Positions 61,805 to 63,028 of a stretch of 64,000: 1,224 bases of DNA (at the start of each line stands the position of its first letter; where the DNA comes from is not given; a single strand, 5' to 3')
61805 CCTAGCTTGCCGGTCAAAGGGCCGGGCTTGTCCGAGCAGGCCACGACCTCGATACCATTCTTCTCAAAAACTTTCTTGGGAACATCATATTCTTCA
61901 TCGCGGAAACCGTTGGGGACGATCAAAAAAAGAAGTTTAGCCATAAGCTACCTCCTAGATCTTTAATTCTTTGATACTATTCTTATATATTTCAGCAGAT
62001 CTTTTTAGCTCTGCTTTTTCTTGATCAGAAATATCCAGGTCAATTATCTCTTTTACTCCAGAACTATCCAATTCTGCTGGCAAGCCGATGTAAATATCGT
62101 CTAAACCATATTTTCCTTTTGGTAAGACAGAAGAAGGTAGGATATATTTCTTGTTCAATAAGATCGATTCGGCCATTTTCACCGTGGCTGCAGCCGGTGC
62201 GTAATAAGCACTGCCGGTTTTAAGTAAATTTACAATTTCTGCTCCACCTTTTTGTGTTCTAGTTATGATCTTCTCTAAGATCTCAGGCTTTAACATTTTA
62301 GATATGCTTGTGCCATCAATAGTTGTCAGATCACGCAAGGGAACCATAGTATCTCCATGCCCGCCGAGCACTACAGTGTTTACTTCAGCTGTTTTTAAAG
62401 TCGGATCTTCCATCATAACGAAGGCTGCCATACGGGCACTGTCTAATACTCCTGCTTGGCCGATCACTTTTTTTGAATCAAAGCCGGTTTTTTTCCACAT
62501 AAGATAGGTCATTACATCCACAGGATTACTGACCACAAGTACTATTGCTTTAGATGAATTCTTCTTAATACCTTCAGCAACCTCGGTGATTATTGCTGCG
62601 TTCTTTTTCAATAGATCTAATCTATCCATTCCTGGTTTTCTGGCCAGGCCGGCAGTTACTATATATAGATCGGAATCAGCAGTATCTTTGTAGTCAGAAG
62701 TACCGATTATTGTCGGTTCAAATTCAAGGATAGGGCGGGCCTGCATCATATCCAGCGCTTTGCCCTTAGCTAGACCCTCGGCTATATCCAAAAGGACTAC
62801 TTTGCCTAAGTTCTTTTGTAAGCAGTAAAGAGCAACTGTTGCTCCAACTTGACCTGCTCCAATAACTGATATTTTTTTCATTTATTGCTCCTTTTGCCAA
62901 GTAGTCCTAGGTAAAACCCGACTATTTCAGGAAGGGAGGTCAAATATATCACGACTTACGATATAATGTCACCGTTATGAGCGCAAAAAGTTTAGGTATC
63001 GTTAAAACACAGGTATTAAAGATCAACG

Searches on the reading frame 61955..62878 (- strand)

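Call 11: search_protein_families(library=pfam, proteins=[window:61955-62878:-], max_evalue=1)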
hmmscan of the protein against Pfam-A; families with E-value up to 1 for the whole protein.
window:61955-62878:- (307 aa): 7 families
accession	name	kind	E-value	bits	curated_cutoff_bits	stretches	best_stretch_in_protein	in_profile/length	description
PF00056.29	Ldh_1_N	-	9.8e-42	142.8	27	1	2-140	2-141/141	lactate/malate dehydrogenase, NAD binding domain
PF02866.23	Ldh_1_C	-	2.6e-29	102.9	22.6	1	145-304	3-169/174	lactate/malate dehydrogenase, alpha/beta C-terminal domain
PF02737.24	3HCDH_N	-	0.0049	17.2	22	1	2-38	1-36/180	3-hydroxyacyl-CoA dehydrogenase, NAD binding domain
PF01210.29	NAD_Gly3P_dh_N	-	0.0051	17.2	23.1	1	2-117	1-119/158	NAD-dependent glycerol-3-phosphate dehydrogenase N-terminus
PF01266.30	DAO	-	0.0091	16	27.9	1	3-37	2-35/353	FAD dependent oxidoreductase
PF02056.22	Glyco_hydro_4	-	0.014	15.4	23.2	1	95-140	122-165/183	Family 4 glycosyl hydrolase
PF03721.20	UDPG_MGDP_dh_N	-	0.095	12.7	27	1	1-35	1-34/187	UDP-glucose/GDP-mannose dehydrogenase family, NAD binding domain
